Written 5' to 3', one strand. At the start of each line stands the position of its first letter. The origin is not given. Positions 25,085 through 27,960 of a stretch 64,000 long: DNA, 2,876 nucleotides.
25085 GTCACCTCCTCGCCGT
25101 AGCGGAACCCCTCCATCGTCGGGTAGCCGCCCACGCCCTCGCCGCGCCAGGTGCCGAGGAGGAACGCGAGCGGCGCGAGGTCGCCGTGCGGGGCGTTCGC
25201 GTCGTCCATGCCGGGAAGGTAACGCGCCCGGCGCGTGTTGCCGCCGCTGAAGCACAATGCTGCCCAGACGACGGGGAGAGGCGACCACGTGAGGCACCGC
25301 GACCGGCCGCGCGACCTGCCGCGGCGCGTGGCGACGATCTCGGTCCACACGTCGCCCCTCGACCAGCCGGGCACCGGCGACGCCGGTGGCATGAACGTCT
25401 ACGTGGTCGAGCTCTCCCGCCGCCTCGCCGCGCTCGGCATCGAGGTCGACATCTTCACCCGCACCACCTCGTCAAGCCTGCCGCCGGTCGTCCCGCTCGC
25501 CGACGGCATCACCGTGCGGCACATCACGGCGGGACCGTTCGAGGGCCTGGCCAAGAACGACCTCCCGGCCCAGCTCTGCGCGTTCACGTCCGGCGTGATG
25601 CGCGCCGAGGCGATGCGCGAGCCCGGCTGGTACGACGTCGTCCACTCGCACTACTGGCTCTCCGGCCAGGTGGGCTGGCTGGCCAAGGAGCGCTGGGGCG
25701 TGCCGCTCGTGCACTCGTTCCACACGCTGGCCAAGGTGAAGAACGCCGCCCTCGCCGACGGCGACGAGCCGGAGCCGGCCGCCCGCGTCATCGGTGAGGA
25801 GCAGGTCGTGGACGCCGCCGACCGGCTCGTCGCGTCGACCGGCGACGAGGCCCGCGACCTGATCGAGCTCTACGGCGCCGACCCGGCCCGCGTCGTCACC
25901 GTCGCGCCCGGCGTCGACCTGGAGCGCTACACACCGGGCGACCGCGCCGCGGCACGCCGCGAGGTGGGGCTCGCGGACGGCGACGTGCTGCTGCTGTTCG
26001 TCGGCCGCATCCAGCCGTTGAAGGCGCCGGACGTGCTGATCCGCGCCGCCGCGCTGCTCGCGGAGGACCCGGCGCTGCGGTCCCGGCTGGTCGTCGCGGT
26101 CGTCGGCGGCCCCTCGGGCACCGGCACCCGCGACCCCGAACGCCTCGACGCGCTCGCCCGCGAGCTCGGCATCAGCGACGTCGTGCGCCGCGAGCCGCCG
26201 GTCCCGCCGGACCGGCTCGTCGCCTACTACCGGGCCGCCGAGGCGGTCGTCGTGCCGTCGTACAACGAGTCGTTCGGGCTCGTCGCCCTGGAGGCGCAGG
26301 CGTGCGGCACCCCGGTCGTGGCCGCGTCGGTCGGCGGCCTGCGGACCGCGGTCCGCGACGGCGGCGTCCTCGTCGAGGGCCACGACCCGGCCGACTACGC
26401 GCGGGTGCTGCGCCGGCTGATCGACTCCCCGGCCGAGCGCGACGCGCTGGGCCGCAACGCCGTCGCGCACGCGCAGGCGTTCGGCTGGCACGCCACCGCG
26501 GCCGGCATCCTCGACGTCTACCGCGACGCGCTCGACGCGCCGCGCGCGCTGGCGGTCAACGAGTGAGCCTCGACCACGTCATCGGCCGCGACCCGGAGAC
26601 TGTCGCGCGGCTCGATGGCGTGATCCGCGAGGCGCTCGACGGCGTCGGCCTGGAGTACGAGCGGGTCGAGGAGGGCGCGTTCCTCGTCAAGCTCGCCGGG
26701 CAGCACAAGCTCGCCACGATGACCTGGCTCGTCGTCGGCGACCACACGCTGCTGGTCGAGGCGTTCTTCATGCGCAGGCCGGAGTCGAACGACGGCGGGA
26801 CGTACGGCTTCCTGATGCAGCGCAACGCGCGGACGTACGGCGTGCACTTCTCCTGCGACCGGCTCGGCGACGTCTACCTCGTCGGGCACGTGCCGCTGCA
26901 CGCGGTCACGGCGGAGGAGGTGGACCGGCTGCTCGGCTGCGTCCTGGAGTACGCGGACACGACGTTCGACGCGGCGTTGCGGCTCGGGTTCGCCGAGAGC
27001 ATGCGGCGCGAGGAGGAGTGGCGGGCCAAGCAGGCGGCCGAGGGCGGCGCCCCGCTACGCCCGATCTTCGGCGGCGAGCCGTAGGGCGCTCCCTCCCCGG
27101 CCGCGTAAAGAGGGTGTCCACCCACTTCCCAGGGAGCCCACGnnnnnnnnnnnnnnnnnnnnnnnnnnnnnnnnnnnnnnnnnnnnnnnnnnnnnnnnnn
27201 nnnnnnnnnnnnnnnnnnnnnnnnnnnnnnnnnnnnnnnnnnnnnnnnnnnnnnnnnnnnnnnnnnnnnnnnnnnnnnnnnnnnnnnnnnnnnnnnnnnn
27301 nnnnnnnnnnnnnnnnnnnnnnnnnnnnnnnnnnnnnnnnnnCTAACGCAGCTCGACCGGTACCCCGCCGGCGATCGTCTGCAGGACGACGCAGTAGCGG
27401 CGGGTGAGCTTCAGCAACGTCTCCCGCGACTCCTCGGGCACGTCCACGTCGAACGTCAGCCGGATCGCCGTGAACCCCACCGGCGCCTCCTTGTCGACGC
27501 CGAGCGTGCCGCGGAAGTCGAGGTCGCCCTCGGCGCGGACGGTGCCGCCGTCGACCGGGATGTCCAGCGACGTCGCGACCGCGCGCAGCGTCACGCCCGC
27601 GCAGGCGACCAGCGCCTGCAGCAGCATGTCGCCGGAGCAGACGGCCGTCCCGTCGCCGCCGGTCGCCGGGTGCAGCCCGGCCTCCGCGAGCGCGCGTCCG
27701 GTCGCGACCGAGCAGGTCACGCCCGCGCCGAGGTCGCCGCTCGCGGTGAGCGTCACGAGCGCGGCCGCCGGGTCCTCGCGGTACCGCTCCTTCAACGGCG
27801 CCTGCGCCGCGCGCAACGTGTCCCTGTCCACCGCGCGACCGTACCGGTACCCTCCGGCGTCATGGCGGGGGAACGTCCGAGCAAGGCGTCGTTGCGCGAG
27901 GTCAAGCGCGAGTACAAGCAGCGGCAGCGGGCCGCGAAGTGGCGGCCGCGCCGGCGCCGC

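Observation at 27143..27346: Orphan Cys-rich peptide gene with a double-glycine-type leader between ybjN and osmC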

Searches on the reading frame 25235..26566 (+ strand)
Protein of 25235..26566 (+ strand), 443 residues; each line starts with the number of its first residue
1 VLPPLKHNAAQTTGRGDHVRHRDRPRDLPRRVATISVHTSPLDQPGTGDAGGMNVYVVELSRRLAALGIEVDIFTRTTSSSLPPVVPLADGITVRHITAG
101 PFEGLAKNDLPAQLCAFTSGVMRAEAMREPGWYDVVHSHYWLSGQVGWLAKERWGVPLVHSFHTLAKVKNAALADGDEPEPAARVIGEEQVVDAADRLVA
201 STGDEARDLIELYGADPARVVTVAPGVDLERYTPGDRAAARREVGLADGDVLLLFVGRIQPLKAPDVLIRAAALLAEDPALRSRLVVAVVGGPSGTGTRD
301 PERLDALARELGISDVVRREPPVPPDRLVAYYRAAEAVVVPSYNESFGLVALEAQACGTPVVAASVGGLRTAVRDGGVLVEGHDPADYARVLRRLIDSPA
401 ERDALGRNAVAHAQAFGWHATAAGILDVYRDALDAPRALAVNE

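Call 3: search_protein_families(library=ncbifam, proteins=[window:25235-26566:+], max_evalue=1)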
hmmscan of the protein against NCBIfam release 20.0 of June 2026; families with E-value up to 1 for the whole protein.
window:25235-26566:+ (443 aa): 43 families (the best 25 are shown)
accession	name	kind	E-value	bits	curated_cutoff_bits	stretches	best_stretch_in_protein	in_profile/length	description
TIGR03449.1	mycothiol_MshA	equivalog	8.3e-193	640.8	462.5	1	31-433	1-404/406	D-inositol-3-phosphate glycosyltransferase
TIGR02149.1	glgA_Coryne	subfamily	1.1e-36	126.9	302.4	1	51-431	16-389/391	glycogen synthase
TIGR04047.1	MSMEG_0565_glyc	hypoth_equivalog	7.2e-31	107.6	259.85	1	53-430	14-372/373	MSMEG_0565 family glycosyltransferase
TIGR02472.1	sucr_P_syn_N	equivalog_domain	2.9e-26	92.3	576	2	48-243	23-234/439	sucrose-phosphate synthase, putative, glycosyltransferase domain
TIGR03088.1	stp2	hypoth_equivalog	1.6e-24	86.7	409.05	1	209-433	151-374/374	TIGR03088 family PEP-CTERM/XrtA system glycosyltransferase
NF041876.1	EPS_EpsE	equivalog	3.8e-23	82.4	400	1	212-415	180-378/389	exopolysaccharide biosynthesis GT4 family glycosyltransferase EpsE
NF053787.1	GlcN_PG_synth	equivalog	1.7e-22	79.8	480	1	220-432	166-359/361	N-acetylglucosaminyl phosphatidylglycerol synthase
TIGR04063.1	stp3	hypoth_equivalog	6e-20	71.5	442.05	1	131-433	91-396/397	TIGR04063 family PEP-CTERM/XrtA system glycosyltransferase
TIGR03999.1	thiol_BshA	equivalog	9.6e-18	64.2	273.7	1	51-432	12-373/375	N-acetyl-alpha-D-glucosaminyl L-malate synthase BshA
TIGR02095.1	glgA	subfamily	5.4e-16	58.3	328.45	1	238-431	280-476/477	glycogen/starch synthase, ADP-glucose type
NF012028.0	PRK15484.1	subfamily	1.2e-15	57.5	618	1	218-377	161-320/380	lipopolysaccharide N-acetylglucosaminyltransferase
NF038229.1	Glyco4_Geo_Pelo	equivalog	2.2e-15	56.5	400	1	134-432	57-336/338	GPMC system family 4 glycosyltransferase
NF038295.1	EPS_HpsP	equivalog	5e-14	52.1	550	1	208-431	167-386/388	hormogonium polysaccharide biosynthesis glycosyltransferase HpsP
TIGR04157.1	glyco_rSAM_CFB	subfamily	1.9e-13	50.2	400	1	185-377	160-343/406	TIGR04157 family glycosyltransferase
NF041010.1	glycosy_Agl16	equivalog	4e-11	42.4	575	2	190-431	129-350/352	glycosylation protein Agl16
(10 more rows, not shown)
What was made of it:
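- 25235..26566 (+): Context: mshA (mycothiol glycosyltransferase). TIGR03449 640.8 bits, cutoff 462.5 (call 3).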

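Call 4: search_protein_families(library=pfam, proteins=[window:25235-26566:+], max_evalue=1)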
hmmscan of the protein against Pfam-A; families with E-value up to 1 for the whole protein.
window:25235-26566:+ (443 aa): 9 families
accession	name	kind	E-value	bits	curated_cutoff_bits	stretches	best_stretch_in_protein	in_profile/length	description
PF00534.26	Glycos_transf_1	-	8e-36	123.6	26.4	1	237-409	2-169/172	Glycosyl transferases group 1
PF13579.12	Glyco_trans_4_4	-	5.4e-32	111.8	29.7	1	51-226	1-158/158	Glycosyl transferase 4-like domain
PF13439.12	Glyco_transf_4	-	2.1e-28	99.9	28.5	1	51-231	2-170/170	Glycosyltransferase Family 4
PF13692.12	Glyco_trans_1_4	-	1.2e-27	97.3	27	1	252-397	3-141/142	Glycosyl transferases group 1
PF20706.3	GT4-conflict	-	3.5e-23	82.7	26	1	50-376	11-323/385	Family 4 Glycosyltransferase in conflict systems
PF13524.12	Glyco_trans_1_2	-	1.8e-10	41.4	25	1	310-415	27-131/144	Glycosyl transferase-like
PF08323.17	Glyco_transf_5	-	0.00067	19.9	22.7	1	116-166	113-169/239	Starch synthase catalytic domain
PF13477.12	Glyco_trans_4_2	-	0.009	16.6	23.4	1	54-165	10-109/139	Glycosyl transferase 4-like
PF04626.18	DEC-1_C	-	0.21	12.4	25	1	322-374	55-109/131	Dec-1 protein, C terminal region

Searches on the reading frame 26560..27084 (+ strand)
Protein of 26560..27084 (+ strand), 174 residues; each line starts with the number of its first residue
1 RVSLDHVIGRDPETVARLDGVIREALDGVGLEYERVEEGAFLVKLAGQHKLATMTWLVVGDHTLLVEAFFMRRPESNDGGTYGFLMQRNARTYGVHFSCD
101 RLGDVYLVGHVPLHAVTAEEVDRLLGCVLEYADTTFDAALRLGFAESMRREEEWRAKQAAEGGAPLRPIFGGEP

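Call 3: search_protein_families(library=ncbifam, proteins=[window:26560-27084:+], max_evalue=1)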
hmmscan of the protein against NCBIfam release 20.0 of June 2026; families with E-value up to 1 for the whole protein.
window:26560-27084:+ (174 aa): 0 families

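Call 4: search_protein_families(library=pfam, proteins=[window:26560-27084:+], max_evalue=1)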
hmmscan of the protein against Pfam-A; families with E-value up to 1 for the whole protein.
window:26560-27084:+ (174 aa): 2 families
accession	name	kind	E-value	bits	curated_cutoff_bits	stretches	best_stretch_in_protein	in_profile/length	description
PF10722.14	YbjN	-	5.8e-24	85.2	22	1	21-139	4-124/126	Putative bacterial sensory transduction regulator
PF05932.18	CesT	-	0.0029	18.2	22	1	62-132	41-115/119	Tir chaperone protein (CesT) family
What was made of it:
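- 26563..27084 (+): Context: ybjN-family gene. It overlaps the mshA stop by 4 nt and lies 58 nt upstream of the peptide gene, so it is the likely upstream member of the same transcript (inferred). PF10722 85.2 bits (call 4).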

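Call 20: find_related_loci(query=window:26563-27081:+, collection=genome_contigs, flank=3000)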
Query window:26563-27081:+ (173 aa) in genome_contigs; peptide patterns used: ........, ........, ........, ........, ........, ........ (x = any residue, [..] = any of these).
590 stretches matched a pattern; 523 encode a relative of the query (tblastn E <= 1e-3); the best 80 are kept; 80 distinct loci.
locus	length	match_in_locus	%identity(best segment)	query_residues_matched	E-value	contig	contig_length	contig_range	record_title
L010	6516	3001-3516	94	1-172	3e-108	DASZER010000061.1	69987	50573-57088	MAG TPA_asm: Frankiaceae bacterium isolate SMAG_U6499 k141_184193, whole genome shotgun sequence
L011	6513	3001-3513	89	3-173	9e-102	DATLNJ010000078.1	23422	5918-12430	MAG TPA_asm: Frankiaceae bacterium isolate SMAG_U13797 k141_3264097, whole genome shotgun sequence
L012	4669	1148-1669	85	1-173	5e-96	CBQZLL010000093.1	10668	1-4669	MAG TPA_asm: uncultured Frankiaceae bacterium isolate SRR11839388_metabat2_26 genome assembly, contig: ERZ27397410.9424,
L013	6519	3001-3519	83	1-173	7e-94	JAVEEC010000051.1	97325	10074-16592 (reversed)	MAG: Frankiaceae bacterium isolate BP_191 scaffold_1335913, whole genome shotgun sequence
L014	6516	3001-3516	62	1-171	4e-66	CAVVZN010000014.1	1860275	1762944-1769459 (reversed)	MAG: uncultured Actinomycetota bacterium isolate MFD04580.bin.1.47 genome assembly, contig: contig_9091, whole genome sh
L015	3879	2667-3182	62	1-171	3e-65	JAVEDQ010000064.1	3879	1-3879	MAG: Frankiaceae bacterium isolate BP_180 scaffold_2708788, whole genome shotgun sequence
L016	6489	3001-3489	65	10-171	5e-64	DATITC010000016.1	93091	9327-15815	MAG TPA_asm: Frankiaceae bacterium isolate SMAG_U15945 k141_243274, whole genome shotgun sequence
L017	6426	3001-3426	66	16-157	1e-57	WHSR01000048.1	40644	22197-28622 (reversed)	MAG: Streptosporangiales bacterium isolate Dino_bin12 k141_626626_length_40644_cov_21.0065, whole genome shotgun sequenc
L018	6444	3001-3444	61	10-157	2e-57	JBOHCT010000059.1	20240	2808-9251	MAG: Streptosporangiaceae bacterium isolate SE1495_metabat2.bin.7 NODE_110_length_20240_cov_1.494605, whole genome shotg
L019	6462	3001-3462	62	17-168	3e-57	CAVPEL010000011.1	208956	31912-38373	MAG: uncultured Actinomycetota bacterium isolate MFD10113.bin.2.123 genome assembly, contig: contig_6626, whole genome s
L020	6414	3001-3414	64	20-157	3e-57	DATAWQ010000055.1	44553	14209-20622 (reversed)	MAG TPA_asm: Streptosporangiaceae bacterium isolate SMAG_U5629 k141_1510348, whole genome shotgun sequence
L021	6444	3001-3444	62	13-160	5e-57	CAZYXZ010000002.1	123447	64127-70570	MAG TPA_asm: uncultured Frankiaceae bacterium isolate binchicken_co174_30 genome assembly, contig: NODE_45_length_123447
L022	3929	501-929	64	15-157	1e-56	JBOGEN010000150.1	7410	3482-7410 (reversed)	MAG: Actinomycetes bacterium isolate SC-S_metawrap_bin.74 k127_3808331, whole genome shotgun sequence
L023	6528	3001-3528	53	14-173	1e-55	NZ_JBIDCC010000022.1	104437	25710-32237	Nonomuraea sp. NPDC047897 NPDC047897_33_F12.ctg-0022, whole genome shotgun sequence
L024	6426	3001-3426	63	16-157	1e-55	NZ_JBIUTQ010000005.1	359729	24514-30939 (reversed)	Streptosporangium sp. NPDC087985 NPDC087985_169_C11.ctg-0005, whole genome shotgun sequence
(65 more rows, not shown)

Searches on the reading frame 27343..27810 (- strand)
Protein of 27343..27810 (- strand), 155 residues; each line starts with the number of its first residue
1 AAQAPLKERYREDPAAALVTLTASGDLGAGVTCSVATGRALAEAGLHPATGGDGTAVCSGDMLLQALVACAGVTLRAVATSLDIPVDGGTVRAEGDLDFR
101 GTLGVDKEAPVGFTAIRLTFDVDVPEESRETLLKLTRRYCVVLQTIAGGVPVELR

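Call 3: search_protein_families(library=ncbifam, proteins=[window:27343-27810:-], max_evalue=1)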
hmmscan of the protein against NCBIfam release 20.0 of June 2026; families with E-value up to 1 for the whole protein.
window:27343-27810:- (155 aa): 2 families
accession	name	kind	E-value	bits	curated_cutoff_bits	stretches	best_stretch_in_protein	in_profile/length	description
NF041052.1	OsmC_like_Se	domain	6.7e-06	26.1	95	1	50-154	33-138/144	OsmC-related (seleno)protein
TIGR03563.1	perox_SACOL1771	subfamily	0.0051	16.7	166.15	1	49-153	33-137/138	SACOL1771 family peroxiredoxin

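Call 4: search_protein_families(library=pfam, proteins=[window:27343-27810:-], max_evalue=1)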
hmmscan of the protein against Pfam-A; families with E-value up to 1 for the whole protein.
window:27343-27810:- (155 aa): 1 family
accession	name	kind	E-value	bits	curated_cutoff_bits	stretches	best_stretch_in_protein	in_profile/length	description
PF02566.24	OsmC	-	3.2e-17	63.2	27.5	1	52-154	1-99/100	OsmC-like protein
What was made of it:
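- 27343..27831 (-): Context: convergent osmC-like gene. Its stop codon overlaps the stop codon of the peptide gene. PF02566 63.2 bits (call 4).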
